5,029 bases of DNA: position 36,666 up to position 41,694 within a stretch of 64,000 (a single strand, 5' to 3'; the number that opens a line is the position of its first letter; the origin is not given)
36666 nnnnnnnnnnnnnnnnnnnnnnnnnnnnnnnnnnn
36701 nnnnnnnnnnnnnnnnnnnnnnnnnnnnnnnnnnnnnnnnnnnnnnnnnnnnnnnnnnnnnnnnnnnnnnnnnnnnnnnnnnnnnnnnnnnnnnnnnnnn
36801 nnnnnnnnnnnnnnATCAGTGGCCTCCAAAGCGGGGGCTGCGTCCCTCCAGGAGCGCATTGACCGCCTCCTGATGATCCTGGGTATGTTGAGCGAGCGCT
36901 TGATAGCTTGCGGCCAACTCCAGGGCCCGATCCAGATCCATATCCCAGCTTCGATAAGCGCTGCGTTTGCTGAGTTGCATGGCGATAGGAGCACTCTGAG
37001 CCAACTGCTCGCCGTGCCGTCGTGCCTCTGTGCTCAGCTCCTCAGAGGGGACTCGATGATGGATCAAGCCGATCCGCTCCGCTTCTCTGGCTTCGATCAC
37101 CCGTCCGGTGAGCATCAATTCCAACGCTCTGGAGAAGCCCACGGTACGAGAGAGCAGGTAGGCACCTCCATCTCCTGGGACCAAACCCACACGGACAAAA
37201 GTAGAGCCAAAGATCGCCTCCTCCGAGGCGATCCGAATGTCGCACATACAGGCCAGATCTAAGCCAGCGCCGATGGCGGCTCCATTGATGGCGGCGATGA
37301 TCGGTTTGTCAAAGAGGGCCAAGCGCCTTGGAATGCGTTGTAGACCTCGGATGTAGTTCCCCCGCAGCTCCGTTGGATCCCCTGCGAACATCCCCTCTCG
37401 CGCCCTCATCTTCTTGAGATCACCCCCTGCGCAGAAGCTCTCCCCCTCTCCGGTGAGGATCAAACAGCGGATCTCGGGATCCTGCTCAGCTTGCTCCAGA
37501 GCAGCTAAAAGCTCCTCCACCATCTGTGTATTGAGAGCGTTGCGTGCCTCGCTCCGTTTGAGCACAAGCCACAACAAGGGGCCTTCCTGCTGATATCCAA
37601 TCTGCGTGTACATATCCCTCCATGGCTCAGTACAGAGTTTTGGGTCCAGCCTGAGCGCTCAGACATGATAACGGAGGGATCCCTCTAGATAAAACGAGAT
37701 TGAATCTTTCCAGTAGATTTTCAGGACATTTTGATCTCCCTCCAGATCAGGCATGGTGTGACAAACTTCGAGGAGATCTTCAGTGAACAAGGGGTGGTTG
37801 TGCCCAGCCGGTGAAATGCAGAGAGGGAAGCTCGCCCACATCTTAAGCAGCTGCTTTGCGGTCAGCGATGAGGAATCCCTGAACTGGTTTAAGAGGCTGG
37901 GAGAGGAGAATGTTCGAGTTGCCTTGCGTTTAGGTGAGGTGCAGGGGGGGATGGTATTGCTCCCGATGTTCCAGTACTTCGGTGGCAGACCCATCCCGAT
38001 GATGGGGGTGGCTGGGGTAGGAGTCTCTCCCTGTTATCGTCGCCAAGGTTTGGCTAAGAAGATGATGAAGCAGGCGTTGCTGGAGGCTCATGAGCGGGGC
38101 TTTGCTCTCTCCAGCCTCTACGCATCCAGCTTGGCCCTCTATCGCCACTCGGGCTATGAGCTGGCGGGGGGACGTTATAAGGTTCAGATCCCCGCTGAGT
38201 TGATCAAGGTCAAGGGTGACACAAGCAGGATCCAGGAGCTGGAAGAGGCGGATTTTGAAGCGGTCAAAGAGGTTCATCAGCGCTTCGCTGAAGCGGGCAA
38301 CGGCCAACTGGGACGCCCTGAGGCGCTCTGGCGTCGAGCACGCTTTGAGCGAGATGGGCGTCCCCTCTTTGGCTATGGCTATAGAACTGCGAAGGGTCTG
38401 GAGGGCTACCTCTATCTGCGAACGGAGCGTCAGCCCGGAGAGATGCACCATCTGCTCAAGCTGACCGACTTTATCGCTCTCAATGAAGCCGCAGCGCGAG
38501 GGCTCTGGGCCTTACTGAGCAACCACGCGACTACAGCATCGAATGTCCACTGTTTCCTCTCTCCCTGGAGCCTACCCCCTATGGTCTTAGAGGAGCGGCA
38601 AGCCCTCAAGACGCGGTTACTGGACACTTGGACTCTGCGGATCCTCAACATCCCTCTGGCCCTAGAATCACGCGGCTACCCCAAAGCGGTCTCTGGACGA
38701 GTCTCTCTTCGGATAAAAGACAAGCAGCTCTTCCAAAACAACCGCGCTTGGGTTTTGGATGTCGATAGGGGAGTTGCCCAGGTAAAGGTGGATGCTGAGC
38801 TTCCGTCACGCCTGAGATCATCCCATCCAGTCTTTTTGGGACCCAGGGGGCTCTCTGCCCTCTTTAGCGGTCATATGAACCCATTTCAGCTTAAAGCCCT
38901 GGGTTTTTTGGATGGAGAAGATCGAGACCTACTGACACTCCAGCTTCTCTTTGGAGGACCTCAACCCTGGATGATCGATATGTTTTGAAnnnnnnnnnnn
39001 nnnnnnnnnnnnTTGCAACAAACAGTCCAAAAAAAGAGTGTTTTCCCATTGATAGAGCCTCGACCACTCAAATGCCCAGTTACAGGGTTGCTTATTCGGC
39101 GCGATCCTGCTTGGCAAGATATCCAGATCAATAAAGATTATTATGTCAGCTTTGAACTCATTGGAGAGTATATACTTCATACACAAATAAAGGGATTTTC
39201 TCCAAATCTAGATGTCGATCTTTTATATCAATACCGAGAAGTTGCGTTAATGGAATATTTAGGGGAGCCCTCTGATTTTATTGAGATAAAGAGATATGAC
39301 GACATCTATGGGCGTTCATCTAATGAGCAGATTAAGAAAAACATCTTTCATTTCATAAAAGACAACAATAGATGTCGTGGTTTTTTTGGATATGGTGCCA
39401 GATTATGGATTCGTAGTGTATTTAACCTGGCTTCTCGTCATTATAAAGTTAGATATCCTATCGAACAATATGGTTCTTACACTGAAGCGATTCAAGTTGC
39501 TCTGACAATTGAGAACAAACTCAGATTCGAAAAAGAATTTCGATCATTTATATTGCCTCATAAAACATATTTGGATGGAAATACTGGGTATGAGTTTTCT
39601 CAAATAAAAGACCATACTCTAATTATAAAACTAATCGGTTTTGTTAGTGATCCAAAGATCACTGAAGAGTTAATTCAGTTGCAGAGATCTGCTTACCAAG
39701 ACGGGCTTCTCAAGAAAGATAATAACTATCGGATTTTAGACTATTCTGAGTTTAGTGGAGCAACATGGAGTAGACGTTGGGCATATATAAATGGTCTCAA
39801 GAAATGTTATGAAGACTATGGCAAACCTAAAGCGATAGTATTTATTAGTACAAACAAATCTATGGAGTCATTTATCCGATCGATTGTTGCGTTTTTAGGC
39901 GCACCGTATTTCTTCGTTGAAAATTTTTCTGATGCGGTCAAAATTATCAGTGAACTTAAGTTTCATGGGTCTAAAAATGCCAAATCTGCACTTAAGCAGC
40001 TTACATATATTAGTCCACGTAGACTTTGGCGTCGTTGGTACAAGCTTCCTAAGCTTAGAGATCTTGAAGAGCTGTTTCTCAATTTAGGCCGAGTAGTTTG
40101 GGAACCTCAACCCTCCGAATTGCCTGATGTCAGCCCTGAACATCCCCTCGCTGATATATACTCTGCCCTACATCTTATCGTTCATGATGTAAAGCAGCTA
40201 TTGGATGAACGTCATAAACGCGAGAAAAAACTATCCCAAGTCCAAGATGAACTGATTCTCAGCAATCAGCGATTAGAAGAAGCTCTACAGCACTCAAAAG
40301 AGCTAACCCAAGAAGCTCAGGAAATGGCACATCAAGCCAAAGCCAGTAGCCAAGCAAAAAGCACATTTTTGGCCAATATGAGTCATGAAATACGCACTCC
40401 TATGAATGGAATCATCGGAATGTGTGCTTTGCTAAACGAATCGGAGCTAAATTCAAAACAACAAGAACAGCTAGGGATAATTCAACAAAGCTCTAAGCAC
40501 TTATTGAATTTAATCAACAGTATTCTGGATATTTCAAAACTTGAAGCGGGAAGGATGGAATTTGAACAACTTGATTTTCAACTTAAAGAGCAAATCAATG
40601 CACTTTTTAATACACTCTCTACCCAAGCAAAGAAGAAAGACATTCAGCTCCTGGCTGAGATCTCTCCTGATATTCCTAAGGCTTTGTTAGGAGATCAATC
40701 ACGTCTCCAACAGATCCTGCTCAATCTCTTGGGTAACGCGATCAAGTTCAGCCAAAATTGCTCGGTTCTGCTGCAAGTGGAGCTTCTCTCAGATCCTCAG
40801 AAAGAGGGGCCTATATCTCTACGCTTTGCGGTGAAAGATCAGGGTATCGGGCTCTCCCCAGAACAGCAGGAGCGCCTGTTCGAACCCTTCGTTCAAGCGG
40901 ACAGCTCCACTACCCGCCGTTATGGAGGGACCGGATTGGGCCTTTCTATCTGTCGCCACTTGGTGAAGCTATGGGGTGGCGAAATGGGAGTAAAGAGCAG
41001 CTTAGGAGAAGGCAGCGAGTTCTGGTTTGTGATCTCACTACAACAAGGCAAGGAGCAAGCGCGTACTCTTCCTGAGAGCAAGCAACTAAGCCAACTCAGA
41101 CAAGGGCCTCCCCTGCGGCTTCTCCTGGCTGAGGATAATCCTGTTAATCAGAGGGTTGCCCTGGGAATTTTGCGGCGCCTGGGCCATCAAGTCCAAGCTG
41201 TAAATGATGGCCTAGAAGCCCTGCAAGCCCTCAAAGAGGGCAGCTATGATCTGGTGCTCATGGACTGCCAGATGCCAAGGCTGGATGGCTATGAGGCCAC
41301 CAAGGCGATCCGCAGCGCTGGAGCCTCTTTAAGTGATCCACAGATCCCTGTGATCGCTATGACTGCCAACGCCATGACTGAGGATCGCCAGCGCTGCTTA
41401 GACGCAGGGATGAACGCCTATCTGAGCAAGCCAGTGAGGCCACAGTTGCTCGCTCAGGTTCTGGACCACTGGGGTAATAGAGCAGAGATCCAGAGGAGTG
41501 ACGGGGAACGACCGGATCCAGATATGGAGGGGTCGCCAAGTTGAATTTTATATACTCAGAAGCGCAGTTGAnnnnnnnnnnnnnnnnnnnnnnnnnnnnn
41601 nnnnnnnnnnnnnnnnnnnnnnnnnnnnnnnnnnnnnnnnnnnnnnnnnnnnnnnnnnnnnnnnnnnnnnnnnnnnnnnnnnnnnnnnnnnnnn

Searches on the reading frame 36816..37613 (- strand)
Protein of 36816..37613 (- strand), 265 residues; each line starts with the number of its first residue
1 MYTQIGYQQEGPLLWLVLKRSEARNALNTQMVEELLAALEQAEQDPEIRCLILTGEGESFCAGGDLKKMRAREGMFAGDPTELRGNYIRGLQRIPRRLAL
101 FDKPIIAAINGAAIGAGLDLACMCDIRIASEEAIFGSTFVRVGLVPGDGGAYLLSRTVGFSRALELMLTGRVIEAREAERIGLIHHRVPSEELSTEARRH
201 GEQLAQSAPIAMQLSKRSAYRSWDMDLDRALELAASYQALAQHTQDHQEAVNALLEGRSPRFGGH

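Call 29: search_protein_families(library=pfam, proteins=[window:36816-37613:-], max_evalue=0.00001)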
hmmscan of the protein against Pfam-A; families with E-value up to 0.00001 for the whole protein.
window:36816-37613:- (265 aa): 2 families
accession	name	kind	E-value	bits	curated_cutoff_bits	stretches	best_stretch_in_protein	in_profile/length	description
PF00378.25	ECH_1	-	3.7e-60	203.8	27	1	16-264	9-250/251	Enoyl-CoA hydratase/isomerase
PF16113.10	ECH_2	-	3.5e-37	129.1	27.2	1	15-194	3-178/335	Enoyl-CoA hydratase/isomerase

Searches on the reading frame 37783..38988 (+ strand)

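Call 29: search_protein_families(library=pfam, proteins=[window:37783-38988:+], max_evalue=0.00001)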
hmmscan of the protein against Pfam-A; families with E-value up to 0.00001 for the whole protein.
window:37783-38988:+ (401 aa): 5 families
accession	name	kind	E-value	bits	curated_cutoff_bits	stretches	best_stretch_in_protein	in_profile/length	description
PF13527.13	Acetyltransf_9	-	4.1e-22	79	25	1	17-127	13-126/127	Acetyltransferase (GNAT) domain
PF17668.7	Acetyltransf_17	-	3.9e-14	53.7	25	1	174-287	1-114/114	Acetyltransferase (GNAT) domain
PF13530.11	SCP2_2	-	8.5e-13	49.2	23.2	1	291-397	2-104/105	Sterol carrier protein domain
PF13508.13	Acetyltransf_7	-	3.9e-07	30.8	27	1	47-126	8-83/84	Acetyltransferase (GNAT) domain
PF00583.31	Acetyltransf_1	-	2.8e-06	28.1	20.7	1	36-125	27-116/116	Acetyltransferase (GNAT) family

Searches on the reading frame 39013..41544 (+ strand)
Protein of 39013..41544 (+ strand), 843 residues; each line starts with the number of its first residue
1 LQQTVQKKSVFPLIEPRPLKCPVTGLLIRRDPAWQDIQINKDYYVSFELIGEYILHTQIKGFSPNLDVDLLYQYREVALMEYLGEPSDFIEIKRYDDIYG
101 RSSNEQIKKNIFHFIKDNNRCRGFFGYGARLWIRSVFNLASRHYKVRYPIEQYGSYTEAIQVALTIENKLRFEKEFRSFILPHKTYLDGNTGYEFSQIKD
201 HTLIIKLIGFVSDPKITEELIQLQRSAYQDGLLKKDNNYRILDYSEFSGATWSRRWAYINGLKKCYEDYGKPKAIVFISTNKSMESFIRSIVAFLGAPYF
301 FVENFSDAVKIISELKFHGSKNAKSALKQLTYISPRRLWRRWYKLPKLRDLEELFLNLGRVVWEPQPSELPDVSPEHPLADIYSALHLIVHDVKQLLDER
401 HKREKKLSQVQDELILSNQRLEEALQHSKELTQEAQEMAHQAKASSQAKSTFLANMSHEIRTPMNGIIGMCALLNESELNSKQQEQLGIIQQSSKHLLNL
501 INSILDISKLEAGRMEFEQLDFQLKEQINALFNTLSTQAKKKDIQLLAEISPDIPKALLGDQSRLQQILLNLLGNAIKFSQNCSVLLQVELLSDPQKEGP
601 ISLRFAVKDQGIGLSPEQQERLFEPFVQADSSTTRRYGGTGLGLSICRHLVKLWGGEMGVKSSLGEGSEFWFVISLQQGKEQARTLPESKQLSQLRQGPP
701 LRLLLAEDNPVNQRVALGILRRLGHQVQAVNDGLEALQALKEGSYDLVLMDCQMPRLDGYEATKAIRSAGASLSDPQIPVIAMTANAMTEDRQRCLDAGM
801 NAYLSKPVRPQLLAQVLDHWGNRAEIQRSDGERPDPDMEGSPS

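Call 29: search_protein_families(library=pfam, proteins=[window:39013-41544:+], max_evalue=0.00001)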
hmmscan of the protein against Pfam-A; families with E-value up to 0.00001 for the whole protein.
window:39013-41544:+ (843 aa): 3 families
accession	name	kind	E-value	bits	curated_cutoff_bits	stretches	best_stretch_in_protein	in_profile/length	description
PF02518.31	HATPase_c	-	1.2e-27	97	26.4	1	560-677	1-110/111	Histidine kinase-, DNA gyrase B-, and HSP90-like ATPase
PF00072.30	Response_reg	-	6.5e-27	94.3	30.2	1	704-817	2-110/111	Response regulator receiver domain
PF00512.31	HisKA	-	1.4e-21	76.7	26.9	1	448-513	1-66/66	His Kinase A (phospho-acceptor) domain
